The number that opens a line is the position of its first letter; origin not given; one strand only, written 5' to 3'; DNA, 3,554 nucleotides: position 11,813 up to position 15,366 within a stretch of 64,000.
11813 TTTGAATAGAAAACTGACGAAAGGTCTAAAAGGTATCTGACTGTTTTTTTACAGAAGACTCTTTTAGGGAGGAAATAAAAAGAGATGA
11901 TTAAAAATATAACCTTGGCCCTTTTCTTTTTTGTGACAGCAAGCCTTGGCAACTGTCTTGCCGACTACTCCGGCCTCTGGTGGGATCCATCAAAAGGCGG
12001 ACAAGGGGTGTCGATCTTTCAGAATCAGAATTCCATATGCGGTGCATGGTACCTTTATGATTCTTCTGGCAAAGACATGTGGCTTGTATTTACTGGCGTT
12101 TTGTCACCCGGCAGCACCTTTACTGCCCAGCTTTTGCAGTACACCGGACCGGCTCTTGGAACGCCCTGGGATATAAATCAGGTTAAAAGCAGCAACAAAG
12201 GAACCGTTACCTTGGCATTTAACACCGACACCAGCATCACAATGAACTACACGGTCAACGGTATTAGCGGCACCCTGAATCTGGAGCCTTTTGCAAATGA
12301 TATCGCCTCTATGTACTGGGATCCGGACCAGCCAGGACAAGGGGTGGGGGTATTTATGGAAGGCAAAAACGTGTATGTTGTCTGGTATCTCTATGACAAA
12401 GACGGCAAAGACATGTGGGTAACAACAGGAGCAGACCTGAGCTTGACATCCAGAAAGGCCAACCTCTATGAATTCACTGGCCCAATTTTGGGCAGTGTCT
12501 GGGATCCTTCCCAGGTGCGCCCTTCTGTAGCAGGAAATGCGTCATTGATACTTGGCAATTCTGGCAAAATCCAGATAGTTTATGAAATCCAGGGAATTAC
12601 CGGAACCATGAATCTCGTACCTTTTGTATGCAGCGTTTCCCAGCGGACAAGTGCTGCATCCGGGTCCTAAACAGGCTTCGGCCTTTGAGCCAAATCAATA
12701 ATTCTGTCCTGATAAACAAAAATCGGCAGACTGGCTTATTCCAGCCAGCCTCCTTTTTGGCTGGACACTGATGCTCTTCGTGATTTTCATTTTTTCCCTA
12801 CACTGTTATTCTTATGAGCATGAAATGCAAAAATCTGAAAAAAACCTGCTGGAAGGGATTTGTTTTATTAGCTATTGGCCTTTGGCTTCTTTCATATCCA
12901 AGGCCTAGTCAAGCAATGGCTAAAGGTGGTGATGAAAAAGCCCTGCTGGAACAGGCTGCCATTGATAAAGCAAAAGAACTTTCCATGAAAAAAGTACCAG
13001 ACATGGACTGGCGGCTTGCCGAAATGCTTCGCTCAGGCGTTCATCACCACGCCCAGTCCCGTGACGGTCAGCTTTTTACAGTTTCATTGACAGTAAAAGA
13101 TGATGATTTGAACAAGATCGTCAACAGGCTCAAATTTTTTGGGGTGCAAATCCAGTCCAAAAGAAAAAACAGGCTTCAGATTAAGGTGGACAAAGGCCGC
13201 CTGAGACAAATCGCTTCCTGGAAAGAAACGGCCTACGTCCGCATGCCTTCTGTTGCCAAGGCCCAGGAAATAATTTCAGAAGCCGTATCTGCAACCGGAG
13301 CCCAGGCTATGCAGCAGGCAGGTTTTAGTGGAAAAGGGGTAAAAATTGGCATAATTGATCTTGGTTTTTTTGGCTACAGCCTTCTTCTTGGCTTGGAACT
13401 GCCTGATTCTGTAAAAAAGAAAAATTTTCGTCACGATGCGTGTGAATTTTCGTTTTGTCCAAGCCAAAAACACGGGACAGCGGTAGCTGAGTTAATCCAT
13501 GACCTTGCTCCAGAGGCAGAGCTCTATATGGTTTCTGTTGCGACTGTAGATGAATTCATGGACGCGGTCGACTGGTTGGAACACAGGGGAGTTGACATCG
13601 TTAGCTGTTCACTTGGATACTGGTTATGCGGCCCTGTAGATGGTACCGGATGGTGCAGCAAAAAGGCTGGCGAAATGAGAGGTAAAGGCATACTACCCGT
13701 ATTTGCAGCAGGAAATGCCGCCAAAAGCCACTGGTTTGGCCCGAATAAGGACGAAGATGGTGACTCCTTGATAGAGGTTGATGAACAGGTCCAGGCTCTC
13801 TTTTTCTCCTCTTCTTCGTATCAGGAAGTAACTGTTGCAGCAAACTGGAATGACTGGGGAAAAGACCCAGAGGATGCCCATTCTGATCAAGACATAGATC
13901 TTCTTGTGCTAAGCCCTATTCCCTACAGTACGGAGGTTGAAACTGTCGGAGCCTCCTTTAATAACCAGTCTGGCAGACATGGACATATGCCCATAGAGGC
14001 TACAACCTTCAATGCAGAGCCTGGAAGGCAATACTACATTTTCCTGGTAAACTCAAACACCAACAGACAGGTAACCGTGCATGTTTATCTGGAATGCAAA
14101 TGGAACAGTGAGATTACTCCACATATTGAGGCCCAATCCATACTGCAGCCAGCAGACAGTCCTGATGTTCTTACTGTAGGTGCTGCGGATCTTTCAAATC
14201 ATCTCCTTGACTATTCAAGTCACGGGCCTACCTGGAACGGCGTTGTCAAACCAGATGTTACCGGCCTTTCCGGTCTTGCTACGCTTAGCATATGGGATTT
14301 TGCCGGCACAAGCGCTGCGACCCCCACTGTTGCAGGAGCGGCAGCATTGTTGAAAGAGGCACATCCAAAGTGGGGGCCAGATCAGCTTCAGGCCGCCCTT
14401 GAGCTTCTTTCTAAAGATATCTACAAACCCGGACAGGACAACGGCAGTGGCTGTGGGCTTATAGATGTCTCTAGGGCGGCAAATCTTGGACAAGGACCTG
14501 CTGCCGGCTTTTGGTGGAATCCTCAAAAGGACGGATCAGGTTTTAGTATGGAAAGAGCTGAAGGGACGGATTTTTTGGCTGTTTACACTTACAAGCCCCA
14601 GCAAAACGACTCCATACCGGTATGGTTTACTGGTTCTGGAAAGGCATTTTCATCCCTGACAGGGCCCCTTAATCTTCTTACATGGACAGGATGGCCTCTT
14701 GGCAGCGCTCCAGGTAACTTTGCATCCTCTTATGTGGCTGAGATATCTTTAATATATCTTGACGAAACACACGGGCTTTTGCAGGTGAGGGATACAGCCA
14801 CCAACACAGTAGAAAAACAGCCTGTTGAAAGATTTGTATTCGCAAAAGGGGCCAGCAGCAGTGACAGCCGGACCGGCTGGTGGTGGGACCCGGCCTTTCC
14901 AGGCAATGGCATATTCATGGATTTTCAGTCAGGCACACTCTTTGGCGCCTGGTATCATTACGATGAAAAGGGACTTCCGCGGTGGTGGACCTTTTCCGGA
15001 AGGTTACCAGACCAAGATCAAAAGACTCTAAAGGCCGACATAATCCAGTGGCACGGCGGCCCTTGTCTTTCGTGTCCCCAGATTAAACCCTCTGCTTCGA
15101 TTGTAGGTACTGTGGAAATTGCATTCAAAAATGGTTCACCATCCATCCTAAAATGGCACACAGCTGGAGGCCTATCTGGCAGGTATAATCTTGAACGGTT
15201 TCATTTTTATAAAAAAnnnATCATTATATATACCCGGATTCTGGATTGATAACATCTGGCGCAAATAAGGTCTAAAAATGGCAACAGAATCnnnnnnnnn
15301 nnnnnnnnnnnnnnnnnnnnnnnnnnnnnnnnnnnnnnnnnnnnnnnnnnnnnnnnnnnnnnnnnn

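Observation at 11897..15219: Uncharacterised ~110-120-aa 'W-W-x-P ... G-x-G' domain present four times in two adjacent secreted proteins (stand-alone tandem pair + subtilase C-terminus)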

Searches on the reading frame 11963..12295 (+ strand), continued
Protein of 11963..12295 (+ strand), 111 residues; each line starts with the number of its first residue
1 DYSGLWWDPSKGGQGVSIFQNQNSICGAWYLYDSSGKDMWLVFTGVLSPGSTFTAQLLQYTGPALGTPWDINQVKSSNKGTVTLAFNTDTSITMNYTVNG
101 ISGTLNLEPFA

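Call 69: list_cluster_members(proteins=[P0025, P0037, P0041, P0048, P0054, P0064, P0090, P0092, P0107, P0140])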
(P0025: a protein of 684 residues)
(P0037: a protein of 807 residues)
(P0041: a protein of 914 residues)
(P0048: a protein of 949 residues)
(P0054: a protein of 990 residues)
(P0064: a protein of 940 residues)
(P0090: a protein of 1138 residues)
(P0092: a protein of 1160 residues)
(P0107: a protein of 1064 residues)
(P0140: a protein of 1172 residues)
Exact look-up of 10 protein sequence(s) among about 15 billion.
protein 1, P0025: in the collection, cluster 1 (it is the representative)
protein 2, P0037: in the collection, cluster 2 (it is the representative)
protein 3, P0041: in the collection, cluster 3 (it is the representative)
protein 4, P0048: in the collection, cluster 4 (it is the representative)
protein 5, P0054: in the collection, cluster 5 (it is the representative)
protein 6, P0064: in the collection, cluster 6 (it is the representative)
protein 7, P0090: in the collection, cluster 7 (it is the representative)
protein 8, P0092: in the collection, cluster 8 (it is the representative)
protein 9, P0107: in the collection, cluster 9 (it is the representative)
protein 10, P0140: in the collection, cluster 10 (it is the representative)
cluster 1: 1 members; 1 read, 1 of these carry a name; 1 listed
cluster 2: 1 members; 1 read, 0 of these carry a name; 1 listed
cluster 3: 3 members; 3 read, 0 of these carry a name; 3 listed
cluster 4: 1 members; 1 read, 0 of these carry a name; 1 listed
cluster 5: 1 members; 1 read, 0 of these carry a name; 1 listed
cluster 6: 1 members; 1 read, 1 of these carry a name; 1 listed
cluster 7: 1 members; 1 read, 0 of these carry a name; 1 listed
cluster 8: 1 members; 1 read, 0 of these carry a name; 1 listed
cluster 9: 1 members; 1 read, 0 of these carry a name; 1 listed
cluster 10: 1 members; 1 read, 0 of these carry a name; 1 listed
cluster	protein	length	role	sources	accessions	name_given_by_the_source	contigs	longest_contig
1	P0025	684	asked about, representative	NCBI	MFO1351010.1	MAG: M4 family metallopeptidase [Gammaproteobacteria bacterium]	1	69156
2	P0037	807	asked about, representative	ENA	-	-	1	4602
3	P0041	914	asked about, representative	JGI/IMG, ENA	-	-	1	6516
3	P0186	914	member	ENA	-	-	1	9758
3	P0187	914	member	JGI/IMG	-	-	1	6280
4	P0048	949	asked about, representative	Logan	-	-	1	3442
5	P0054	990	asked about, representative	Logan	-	-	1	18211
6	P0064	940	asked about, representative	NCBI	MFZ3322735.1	MAG: PPC domain-containing protein [Usitatibacter sp.]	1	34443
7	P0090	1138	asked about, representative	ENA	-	-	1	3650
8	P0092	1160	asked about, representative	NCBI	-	-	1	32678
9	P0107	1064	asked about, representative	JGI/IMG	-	-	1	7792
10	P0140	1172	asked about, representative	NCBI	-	-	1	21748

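Call 73: fold_search(model_id=the predicted structure, library=viral)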
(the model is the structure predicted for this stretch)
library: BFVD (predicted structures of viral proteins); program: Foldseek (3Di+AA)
matches with E <= 10: 617; with E <= 0.001: 0
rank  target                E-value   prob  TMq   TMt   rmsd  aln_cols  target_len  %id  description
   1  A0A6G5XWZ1            1.2e-02  0.99  0.39  0.24   8.7       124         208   14  (no name in the UniProt tables at hand)
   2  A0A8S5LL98            2.2e-02  0.82  0.26  0.09  19.0       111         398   15  Prokaryotic membrane lipoprotein lipid attachment site [Siphoviridae sp. ctvod4]
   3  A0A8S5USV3            2.4e-02  0.96  0.37  0.21   8.5       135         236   10  Uncharacterized protein [Myoviridae sp. ctijX18]
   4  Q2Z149                4.7e-02  0.90  0.32  0.17  11.2       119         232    9  Uncharacterized protein [Pseudomonas phage EL]
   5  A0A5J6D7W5            4.9e-02  0.92  0.40  0.27   8.3       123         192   11  (no name in the UniProt tables at hand)
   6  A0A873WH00            7.1e-02  0.85  0.31  0.16  12.7       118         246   11  Uncharacterized protein [Klebsiella phage Miami]
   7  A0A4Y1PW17            7.4e-02  0.94  0.46  0.35  16.9       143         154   12  (no name in the UniProt tables at hand)
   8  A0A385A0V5            9.1e-02  0.72  0.33  0.22   8.1       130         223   12  (no name in the UniProt tables at hand)
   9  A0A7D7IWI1            9.6e-02  0.97  0.48  0.33   7.3       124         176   14  (no name in the UniProt tables at hand)
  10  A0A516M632            1.3e-01  0.92  0.47  0.41   8.3       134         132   12  (no name in the UniProt tables at hand)
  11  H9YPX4                1.5e-01  0.84  0.38  0.37   8.2       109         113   13  (no name in the UniProt tables at hand)
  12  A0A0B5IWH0            2.0e-01  0.92  0.47  0.21   7.0       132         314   11  Uncharacterized protein [Pandoravirus inopinatum]
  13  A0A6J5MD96            2.1e-01  0.97  0.53  0.54   6.4       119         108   15  Uncharacterized protein [uncultured Caudovirales phage]
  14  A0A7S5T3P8            2.1e-01  0.80  0.41  0.35   8.2       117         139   13  (no name in the UniProt tables at hand)
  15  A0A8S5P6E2            2.1e-01  0.28  0.25  0.19  15.3       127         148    6  Uncharacterized protein [Siphoviridae sp. ctiam3]
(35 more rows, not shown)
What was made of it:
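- Tried and rejected: The viral library gave nothing (call 73).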

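Call 84: find_encoding_contigs(protein=P0019, flank=6000, max_places=1)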
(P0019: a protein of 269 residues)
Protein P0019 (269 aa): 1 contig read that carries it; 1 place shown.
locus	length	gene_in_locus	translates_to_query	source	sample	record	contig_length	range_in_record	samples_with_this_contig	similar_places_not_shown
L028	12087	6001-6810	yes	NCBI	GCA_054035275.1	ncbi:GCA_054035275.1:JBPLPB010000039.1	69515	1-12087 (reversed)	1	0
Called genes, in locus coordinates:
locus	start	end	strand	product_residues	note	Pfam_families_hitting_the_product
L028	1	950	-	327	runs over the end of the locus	PF13623:SurA_N_2, PF13624:SurA_N_3, PF09312:SurA_N, PF13145:Rotamase_2, PF13616:Rotamase_3, PF00639:Rotamase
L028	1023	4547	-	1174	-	PF17757:UvrB_inter, PF02559:CarD_TRCF_RID, PF00270:DEAD, PF04851:ResIII, PF00271:Helicase_C, PF03461:TRCF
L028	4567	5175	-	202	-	-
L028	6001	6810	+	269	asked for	-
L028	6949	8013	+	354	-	PF13385:Laminin_G_3 (weak)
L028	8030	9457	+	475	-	-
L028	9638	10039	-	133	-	-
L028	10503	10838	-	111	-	PF05016:ParE_toxin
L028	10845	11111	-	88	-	PF02604:PhdYeFM_antitox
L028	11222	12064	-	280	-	PF05598:DUF772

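Call 85: find_encoding_contigs(protein=P0020, flank=6000, max_places=1)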
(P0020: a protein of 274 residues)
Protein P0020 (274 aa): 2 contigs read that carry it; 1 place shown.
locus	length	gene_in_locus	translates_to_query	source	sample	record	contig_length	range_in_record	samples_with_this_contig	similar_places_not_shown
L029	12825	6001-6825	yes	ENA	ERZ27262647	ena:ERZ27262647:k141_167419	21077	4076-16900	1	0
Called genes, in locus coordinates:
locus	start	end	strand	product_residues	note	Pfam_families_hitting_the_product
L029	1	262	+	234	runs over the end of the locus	PF03548:LolA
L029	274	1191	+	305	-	PF02445:NadA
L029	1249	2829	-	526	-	PF00389:2-Hacid_dh, PF02826:2-Hacid_dh_C, PF19304:PGDH_inter, PF01842:ACT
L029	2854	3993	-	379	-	PF00266:Aminotran_5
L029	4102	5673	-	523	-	PF02538:Hydantoinase_B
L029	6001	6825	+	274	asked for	-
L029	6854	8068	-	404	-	PF03453:MoeA_N, PF00994:MoCF_biosynth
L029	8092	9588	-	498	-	PF01406:tRNA-synt_1e, PF09334:tRNA-synt_1g, PF00133:tRNA-synt_1 (weak), PF09334:tRNA-synt_1g, PF01921:tRNA-synt_1f (weak), PF09190:DALR_2, PF23493:CysS_C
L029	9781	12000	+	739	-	PF00317:Ribonuc_red_lgN, PF02867:Ribonuc_red_lgC, PF12637:TSCPD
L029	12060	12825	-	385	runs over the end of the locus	-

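Call 86: find_encoding_contigs(protein=P0045, flank=6000, max_places=1)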
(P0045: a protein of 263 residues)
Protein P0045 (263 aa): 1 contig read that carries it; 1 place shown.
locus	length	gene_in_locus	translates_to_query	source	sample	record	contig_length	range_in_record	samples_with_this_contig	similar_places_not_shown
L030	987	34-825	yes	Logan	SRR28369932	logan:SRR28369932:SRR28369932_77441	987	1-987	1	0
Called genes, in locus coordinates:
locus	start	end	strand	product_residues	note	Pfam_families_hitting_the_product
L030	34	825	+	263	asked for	-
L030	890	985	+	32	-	?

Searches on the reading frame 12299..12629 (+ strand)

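Call 3: search_protein_families(library=pfam, proteins=[window:12299-12629:+], max_evalue=10)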
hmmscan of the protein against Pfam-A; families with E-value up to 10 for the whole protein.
window:12299-12629:+ (110 aa): 1 family
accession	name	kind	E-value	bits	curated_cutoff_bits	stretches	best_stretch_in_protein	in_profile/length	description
PF06232.16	ATS3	-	0.16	12.3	27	1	20-69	70-120/125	Embryo-specific protein 3, (ATS3)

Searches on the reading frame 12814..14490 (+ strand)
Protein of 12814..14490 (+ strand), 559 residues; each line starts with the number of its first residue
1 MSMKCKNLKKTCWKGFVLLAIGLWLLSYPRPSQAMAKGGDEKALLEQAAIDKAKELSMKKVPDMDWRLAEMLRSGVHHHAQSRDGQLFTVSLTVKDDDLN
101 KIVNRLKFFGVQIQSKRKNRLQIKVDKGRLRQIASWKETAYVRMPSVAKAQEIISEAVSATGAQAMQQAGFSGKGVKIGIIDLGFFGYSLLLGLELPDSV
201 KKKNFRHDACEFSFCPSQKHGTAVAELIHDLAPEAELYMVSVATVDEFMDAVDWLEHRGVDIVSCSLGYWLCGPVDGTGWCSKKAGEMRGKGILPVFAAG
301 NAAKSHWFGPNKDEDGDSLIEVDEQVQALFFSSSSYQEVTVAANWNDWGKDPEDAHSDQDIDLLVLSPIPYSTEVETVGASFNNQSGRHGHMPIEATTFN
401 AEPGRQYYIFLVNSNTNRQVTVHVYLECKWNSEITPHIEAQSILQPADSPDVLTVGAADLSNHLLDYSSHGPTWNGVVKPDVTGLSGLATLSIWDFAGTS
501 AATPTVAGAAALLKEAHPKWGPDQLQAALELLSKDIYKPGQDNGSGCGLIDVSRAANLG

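Call 78: search_protein_families(library=pfam, proteins=[window:12814-14490:+], max_evalue=1)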
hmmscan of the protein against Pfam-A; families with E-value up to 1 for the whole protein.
window:12814-14490:+ (559 aa): 1 family
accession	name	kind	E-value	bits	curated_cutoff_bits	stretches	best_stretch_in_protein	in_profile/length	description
PF00082.27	Peptidase_S8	-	1.3e-28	100.6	21.8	2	409-547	145-287/288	Subtilase family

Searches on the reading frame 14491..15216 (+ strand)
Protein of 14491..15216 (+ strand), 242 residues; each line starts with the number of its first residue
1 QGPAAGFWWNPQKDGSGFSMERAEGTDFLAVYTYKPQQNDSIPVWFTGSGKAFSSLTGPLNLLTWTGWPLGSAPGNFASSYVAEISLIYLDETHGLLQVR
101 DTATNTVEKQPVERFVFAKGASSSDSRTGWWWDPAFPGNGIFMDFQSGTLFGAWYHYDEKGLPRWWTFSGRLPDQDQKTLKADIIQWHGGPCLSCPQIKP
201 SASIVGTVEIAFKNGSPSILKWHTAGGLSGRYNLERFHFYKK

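Call 65: find_homologous_proteins(query=window:14491-15216:+, max_evalue=0.001)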
Query window:14491-15216:+: 208 candidates shared short words with the query, none scored E <= 0.001.
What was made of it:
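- Tried and rejected: The same search with the B1-B2 region (call 65) returned nothing.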
